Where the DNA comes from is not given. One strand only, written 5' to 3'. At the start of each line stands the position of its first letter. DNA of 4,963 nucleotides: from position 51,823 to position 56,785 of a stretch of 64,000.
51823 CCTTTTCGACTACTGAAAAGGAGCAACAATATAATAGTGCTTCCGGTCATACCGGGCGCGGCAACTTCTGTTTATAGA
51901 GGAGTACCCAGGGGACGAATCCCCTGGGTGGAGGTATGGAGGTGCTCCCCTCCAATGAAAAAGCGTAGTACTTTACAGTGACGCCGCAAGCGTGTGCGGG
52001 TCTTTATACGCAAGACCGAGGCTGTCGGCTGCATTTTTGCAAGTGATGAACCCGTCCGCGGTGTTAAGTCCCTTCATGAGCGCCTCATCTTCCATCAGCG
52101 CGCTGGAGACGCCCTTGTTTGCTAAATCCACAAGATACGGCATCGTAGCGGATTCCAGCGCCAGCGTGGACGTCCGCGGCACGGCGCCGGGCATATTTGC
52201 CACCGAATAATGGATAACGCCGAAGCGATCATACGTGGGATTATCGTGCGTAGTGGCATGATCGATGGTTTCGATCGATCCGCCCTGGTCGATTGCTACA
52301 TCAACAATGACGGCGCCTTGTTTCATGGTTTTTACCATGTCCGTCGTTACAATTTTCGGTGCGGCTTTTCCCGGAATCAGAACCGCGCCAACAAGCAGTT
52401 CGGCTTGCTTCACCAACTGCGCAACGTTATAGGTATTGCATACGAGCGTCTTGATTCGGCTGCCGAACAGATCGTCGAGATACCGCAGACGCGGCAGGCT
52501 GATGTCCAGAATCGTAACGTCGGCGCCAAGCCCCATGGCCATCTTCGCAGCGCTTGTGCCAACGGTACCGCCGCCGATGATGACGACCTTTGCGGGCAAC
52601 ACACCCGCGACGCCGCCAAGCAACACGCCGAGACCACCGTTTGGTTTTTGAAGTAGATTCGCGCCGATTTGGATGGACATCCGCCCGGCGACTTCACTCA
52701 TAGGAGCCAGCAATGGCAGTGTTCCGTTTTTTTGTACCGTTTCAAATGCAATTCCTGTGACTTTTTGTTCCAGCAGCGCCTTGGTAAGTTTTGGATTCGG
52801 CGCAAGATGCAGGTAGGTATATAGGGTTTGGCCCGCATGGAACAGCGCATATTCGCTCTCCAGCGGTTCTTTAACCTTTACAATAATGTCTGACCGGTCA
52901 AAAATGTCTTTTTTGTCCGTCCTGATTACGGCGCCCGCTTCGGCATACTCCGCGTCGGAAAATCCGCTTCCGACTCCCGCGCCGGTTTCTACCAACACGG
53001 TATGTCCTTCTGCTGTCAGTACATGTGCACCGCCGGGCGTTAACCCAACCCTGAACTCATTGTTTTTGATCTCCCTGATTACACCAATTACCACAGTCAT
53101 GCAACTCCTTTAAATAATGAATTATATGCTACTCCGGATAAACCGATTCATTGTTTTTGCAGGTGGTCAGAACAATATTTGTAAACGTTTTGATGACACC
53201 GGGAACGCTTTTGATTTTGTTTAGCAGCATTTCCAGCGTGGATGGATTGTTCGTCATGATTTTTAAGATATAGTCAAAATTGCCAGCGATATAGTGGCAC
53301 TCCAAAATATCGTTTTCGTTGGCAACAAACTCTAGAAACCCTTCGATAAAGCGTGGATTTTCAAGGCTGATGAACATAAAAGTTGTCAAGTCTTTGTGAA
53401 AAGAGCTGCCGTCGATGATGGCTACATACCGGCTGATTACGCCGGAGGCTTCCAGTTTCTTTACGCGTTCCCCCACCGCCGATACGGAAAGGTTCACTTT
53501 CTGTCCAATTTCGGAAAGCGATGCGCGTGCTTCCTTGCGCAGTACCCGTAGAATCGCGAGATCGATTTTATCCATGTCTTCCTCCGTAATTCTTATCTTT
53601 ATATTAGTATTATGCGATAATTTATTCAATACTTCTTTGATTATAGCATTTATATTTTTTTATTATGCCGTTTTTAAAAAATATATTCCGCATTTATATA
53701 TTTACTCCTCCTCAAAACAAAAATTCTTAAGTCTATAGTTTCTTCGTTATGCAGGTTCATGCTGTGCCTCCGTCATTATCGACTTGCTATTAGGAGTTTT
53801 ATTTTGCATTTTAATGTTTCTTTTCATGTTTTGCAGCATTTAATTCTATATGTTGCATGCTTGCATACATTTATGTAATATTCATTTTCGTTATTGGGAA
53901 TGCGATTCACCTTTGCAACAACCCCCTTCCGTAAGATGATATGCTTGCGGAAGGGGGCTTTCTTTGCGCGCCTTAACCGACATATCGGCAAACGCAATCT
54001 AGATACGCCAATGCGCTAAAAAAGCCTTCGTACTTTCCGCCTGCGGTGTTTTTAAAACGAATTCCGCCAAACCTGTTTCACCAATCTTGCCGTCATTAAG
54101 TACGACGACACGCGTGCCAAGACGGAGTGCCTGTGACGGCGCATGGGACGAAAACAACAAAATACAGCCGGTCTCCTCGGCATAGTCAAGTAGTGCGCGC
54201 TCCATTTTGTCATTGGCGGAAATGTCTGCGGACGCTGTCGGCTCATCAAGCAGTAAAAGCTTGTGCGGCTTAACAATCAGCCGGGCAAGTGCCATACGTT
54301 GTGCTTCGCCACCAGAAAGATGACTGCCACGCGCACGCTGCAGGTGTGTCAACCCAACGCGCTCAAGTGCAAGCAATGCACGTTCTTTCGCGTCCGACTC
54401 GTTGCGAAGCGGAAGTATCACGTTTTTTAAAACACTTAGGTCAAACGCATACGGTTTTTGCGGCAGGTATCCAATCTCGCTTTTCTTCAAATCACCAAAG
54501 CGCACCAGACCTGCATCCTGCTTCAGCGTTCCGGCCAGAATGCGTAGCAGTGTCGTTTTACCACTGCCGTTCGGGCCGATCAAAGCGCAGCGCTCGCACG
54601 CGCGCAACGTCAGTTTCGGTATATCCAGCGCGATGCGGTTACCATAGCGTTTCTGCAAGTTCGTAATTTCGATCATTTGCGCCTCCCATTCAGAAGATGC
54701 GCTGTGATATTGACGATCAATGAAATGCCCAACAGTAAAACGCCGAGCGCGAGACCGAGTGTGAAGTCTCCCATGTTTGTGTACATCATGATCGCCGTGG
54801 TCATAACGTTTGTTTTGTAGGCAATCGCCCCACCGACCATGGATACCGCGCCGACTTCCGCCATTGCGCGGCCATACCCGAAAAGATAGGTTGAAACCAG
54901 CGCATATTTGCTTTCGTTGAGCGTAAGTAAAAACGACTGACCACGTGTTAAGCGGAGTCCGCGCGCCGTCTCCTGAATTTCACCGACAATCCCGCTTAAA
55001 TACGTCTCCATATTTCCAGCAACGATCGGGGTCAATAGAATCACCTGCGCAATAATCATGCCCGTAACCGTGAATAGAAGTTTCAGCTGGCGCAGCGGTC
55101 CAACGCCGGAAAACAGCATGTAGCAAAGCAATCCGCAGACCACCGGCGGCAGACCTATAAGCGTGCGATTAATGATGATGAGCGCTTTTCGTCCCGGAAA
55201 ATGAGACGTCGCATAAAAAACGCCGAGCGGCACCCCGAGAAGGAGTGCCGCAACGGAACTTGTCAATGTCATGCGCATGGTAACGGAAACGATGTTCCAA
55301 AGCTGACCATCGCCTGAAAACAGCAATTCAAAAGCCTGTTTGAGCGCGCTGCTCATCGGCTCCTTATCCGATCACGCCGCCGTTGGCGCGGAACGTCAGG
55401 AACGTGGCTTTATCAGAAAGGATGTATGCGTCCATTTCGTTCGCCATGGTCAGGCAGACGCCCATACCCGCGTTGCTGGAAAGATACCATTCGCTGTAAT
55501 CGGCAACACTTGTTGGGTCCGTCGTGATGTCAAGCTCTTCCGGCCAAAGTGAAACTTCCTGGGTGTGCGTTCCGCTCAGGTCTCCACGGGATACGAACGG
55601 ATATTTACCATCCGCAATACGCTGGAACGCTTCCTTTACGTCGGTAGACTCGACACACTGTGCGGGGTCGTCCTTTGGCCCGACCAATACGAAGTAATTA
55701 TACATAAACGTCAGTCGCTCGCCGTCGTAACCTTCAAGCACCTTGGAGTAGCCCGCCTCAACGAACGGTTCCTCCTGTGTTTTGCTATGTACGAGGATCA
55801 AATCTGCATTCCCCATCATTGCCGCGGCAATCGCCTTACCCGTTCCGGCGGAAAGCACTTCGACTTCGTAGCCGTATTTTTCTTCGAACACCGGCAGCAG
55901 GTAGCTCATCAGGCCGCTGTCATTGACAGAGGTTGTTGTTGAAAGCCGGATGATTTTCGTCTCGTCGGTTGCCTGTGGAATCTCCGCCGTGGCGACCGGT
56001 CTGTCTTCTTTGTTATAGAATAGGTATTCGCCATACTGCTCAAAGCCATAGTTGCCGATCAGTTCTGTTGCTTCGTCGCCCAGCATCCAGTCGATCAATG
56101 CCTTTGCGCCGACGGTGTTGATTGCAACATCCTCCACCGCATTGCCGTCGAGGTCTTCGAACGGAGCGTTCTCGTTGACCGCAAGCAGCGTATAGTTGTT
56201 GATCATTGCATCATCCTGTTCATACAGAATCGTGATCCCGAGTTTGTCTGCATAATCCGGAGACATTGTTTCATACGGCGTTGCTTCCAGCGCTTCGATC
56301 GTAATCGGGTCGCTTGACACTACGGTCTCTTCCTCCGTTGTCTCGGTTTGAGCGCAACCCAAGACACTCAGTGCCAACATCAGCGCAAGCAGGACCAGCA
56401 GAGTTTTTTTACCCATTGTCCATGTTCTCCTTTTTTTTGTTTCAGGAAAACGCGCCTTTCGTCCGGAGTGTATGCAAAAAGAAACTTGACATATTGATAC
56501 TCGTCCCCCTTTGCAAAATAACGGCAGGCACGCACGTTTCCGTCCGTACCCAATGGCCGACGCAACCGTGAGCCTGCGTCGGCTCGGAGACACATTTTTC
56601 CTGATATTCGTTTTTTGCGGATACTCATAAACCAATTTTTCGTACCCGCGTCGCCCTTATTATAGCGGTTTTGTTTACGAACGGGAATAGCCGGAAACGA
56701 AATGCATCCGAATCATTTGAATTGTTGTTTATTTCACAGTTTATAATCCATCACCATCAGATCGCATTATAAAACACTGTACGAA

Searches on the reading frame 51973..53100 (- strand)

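Call 61: search_protein_families(library=pfam, proteins=[window:51973-53100:-], max_evalue=0.000001)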
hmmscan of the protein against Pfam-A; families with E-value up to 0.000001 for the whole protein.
window:51973-53100:- (375 aa): 2 families
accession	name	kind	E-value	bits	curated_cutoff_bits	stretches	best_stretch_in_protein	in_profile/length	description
PF01262.27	AlaDh_PNT_C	-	4.7e-83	278.3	23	1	142-354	1-213/214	Alanine dehydrogenase/PNT, C-terminal domain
PF05222.21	AlaDh_PNT_N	-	1.5e-47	161.7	30.4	1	6-138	1-136/136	Alanine dehydrogenase/PNT, N-terminal domain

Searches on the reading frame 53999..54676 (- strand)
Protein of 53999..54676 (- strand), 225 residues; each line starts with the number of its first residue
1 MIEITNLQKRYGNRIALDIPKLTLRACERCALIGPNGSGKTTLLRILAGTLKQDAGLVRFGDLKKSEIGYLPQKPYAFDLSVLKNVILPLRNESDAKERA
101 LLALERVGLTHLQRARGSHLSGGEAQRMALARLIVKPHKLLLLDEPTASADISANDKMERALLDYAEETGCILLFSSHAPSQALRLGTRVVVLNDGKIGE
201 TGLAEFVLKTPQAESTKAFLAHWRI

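Call 61: search_protein_families(library=pfam, proteins=[window:53999-54676:-], max_evalue=0.000001)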
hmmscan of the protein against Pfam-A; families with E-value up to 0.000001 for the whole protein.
window:53999-54676:- (225 aa): 1 family
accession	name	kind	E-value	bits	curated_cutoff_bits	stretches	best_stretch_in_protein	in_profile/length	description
PF00005.33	ABC_tran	-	3.6e-27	96.1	25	1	21-148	5-137/137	ABC transporter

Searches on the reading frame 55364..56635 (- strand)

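Call 61: search_protein_families(library=pfam, proteins=[window:55364-56635:-], max_evalue=0.000001)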
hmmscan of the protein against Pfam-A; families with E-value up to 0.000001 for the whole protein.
window:55364-56635:- (423 aa): 1 family
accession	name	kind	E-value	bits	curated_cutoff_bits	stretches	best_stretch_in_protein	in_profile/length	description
PF12849.12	PBP_like_2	-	9.9e-26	91.5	27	1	230-415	12-207/267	PBP superfamily domain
